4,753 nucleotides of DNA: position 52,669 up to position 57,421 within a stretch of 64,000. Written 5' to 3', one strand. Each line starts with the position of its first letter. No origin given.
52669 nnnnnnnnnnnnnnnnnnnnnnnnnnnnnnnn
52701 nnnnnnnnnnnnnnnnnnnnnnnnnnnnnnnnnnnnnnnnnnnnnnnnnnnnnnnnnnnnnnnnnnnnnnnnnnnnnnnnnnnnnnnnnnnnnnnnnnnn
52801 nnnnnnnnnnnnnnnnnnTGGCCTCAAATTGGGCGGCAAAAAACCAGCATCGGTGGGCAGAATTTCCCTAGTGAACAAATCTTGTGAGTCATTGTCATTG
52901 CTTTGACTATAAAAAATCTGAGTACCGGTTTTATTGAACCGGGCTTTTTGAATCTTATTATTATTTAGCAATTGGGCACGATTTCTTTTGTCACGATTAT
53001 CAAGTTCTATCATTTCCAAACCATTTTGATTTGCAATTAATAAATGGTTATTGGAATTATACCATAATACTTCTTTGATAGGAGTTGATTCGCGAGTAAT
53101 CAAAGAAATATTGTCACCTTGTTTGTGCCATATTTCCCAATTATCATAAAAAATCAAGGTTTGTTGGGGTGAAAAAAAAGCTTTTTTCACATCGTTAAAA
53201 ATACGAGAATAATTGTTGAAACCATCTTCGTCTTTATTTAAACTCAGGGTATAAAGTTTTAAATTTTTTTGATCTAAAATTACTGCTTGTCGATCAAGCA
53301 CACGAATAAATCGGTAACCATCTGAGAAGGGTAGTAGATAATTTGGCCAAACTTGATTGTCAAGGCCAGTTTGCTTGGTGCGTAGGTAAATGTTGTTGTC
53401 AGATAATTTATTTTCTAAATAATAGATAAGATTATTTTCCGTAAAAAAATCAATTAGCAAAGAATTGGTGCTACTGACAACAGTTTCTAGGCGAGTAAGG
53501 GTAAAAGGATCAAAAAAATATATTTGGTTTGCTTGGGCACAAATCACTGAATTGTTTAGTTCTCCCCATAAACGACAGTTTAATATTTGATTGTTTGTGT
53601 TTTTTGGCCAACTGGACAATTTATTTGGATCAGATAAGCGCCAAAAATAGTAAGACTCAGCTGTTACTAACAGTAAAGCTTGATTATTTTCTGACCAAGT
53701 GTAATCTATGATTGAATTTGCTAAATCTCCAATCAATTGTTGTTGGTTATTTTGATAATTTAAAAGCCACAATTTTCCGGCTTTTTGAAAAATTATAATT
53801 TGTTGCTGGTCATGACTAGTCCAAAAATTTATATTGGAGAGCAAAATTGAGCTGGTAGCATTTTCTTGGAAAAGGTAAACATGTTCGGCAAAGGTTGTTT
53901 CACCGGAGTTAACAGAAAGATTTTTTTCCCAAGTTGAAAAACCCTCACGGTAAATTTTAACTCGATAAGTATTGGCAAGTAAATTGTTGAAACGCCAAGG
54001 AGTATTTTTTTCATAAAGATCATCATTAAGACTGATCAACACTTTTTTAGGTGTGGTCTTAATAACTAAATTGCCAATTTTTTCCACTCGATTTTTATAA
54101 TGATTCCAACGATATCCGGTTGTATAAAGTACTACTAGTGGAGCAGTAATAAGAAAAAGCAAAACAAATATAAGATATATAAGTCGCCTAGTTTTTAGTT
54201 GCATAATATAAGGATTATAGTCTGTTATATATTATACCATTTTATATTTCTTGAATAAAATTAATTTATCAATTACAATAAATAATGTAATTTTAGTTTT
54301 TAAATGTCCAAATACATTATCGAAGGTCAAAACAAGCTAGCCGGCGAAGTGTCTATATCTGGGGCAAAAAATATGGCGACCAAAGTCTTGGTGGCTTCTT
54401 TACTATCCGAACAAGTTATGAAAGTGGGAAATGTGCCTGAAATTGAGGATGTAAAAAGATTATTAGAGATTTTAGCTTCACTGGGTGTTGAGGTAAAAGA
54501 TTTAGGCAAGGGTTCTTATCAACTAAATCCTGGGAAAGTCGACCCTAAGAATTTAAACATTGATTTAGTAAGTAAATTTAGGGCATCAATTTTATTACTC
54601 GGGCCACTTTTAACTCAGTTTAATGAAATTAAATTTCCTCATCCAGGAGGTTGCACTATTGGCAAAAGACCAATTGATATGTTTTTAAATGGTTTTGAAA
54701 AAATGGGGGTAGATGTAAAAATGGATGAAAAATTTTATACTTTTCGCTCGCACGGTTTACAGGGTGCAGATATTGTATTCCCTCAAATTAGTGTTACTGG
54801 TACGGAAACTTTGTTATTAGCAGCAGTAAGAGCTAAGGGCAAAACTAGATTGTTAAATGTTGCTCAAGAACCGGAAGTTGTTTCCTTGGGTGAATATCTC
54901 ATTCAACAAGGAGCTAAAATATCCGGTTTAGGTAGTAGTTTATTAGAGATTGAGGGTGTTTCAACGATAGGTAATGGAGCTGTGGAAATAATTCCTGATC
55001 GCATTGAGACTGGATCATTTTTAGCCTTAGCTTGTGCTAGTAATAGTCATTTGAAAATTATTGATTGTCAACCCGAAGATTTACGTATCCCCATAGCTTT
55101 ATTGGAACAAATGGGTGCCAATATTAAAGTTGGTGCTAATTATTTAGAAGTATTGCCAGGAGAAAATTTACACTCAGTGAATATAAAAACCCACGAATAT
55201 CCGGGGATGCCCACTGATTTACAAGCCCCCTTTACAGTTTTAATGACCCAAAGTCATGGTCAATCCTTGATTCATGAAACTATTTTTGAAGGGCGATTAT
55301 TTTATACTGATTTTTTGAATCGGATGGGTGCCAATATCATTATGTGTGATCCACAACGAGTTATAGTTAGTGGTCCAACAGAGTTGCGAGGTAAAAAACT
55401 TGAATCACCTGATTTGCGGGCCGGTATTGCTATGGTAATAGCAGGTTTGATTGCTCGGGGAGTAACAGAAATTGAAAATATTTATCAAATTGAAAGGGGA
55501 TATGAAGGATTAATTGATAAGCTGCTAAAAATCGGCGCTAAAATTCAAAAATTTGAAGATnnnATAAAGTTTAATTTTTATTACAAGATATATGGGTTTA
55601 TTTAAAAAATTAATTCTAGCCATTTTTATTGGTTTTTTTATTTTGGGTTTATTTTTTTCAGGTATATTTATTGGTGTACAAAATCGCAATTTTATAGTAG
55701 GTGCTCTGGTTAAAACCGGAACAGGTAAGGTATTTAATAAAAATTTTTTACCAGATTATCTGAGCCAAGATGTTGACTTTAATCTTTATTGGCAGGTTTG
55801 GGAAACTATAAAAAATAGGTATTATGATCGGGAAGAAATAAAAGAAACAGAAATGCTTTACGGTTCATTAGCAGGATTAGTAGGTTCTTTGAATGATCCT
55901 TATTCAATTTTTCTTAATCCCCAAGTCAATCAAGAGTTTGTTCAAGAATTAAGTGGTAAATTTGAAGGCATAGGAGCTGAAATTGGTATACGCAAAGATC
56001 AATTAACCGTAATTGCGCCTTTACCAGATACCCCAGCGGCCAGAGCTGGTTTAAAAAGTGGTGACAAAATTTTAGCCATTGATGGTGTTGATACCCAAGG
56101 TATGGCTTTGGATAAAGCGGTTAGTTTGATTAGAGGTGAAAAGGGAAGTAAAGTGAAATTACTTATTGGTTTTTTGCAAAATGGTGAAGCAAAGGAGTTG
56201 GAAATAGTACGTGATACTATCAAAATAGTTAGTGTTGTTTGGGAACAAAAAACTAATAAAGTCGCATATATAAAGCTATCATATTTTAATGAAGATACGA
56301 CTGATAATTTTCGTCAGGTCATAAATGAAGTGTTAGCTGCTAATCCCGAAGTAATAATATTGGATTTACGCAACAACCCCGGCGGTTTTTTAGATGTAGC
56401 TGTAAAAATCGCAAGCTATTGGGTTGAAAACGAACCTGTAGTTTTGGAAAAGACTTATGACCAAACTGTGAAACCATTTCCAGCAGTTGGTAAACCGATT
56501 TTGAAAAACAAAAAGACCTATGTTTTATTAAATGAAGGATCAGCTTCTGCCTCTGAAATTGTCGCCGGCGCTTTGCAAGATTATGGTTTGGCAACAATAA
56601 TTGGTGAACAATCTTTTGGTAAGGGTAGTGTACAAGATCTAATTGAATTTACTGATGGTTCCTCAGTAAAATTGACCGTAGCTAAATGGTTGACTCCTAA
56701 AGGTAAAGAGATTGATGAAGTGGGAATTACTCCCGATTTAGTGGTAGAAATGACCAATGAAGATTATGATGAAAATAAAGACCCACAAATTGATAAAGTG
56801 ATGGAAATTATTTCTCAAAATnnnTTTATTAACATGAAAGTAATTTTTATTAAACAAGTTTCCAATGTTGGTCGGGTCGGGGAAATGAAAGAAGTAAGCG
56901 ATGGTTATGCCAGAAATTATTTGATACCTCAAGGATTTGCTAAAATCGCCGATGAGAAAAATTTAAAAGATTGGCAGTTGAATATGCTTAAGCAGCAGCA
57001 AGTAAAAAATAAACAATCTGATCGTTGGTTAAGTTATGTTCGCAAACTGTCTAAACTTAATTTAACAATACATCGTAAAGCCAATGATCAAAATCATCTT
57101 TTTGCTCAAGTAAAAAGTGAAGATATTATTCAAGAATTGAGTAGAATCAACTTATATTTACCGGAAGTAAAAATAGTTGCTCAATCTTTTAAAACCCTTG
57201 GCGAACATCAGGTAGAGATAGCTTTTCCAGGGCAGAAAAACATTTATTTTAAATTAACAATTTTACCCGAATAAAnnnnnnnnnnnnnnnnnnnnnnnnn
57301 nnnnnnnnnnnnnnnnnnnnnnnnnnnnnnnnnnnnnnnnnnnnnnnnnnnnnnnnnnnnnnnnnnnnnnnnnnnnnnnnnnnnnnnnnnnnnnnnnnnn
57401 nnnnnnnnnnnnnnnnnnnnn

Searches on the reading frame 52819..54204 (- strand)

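Call 82: search_protein_families(library=pfam, proteins=[window:52819-54204:-], max_evalue=0.00001)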
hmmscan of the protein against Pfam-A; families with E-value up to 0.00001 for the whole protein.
window:52819-54204:- (462 aa): 1 family
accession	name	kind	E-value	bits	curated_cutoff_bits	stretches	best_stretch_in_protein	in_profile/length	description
PF08308.17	PEGA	-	1.1e-06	28.8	20.8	1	44-104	2-61/71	PEGA domain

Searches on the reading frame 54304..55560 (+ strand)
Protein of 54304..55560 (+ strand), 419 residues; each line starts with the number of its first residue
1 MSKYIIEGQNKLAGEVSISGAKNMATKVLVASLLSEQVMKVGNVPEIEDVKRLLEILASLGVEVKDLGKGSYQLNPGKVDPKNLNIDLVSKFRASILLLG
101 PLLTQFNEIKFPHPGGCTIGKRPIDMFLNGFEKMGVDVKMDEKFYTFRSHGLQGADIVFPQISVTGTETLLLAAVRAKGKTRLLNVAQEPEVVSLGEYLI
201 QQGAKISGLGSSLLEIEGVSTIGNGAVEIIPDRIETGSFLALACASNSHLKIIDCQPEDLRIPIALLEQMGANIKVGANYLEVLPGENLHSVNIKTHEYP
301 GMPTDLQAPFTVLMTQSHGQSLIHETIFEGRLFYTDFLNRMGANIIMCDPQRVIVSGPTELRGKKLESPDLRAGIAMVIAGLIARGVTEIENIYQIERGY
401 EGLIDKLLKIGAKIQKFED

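Call 73: search_protein_families(library=pfam, proteins=[window:54304-55560:+], max_evalue=0.0001)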
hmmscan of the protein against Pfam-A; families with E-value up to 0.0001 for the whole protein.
window:54304-55560:+ (419 aa): 1 family
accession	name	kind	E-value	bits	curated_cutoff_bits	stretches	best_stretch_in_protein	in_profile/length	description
PF00275.25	EPSP_synthase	-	2.6e-77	260.7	22.8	1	7-407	2-417/417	EPSP synthase (3-phosphoshikimate 1-carboxyvinyltransferase)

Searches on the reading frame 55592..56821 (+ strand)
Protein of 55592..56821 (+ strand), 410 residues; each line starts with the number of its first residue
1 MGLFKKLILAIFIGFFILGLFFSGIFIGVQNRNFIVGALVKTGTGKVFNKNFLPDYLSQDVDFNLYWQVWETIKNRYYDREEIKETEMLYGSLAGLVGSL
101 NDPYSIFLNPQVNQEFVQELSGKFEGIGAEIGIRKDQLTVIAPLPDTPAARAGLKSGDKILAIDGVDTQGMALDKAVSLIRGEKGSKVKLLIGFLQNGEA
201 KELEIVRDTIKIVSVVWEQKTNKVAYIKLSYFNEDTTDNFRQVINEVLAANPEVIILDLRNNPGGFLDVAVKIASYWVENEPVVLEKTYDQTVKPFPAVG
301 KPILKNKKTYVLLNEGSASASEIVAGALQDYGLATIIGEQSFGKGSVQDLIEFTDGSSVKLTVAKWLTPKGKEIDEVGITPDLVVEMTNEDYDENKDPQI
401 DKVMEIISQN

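Call 73: search_protein_families(library=pfam, proteins=[window:55592-56821:+], max_evalue=0.0001)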
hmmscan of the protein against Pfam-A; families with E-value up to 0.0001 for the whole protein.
window:55592-56821:+ (410 aa): 5 families
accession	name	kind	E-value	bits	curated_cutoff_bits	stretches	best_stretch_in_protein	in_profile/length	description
PF03572.23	Peptidase_S41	-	1.6e-49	168.1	24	1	223-385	1-165/165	Peptidase family S41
PF17820.7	PDZ_6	-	6e-13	48.8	27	1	141-192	3-52/54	PDZ domain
PF00595.29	PDZ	-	1.4e-12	48.2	23.2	1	125-192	10-80/81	PDZ domain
PF13180.12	PDZ_2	-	3.9e-07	30.7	27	1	127-205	3-78/80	PDZ domain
PF22694.1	CtpB_N-like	-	1.1e-06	29.4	27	1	67-109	42-82/85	Activating protease CtpB N-terminal domain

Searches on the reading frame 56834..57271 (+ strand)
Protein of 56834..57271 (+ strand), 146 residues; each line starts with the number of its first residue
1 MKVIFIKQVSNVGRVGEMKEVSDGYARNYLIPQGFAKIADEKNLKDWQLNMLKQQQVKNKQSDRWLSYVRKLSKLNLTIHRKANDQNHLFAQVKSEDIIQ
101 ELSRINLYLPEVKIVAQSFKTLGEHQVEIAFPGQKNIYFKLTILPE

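Call 82: search_protein_families(library=pfam, proteins=[window:56834-57271:+], max_evalue=0.00001)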
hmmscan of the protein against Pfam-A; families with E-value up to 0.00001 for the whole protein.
window:56834-57271:+ (146 aa): 2 families
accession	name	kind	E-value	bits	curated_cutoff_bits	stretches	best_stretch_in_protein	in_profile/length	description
PF01281.25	Ribosomal_L9_N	-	6e-21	74.2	20.7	1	1-46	1-46/47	Ribosomal protein L9, N-terminal domain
PF03948.19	Ribosomal_L9_C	-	3.9e-09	37.3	23.2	1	70-142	8-83/86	Ribosomal protein L9, C-terminal domain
